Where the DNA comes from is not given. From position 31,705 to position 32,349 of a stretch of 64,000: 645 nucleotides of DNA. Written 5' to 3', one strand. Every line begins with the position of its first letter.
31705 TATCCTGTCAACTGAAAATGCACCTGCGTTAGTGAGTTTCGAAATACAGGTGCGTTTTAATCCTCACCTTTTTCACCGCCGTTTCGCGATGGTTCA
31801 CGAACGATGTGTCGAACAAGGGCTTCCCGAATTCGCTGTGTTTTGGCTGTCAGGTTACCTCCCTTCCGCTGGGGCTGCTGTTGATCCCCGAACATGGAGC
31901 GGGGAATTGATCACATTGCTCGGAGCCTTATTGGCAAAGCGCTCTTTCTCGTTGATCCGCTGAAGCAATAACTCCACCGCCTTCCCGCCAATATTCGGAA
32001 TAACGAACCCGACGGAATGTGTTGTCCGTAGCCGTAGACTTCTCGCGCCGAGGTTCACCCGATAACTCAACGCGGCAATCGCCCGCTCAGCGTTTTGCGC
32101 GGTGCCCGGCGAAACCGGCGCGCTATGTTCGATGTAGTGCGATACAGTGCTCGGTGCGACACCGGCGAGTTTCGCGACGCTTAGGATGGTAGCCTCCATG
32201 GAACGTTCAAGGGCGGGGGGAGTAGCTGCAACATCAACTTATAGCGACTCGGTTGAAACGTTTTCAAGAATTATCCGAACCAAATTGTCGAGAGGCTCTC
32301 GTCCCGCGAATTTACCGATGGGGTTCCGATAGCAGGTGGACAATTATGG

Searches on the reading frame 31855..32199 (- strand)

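Call 8: search_protein_families(library=pfam, proteins=[window:31855-32199:-], max_evalue=0.001)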
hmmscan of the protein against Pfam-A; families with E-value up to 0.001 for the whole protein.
window:31855-32199:- (114 aa): 1 family
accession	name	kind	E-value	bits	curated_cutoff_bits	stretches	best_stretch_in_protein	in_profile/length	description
PF00356.27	LacI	-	4e-10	39.8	27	1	4-49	1-46/46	Bacterial regulatory proteins, lacI family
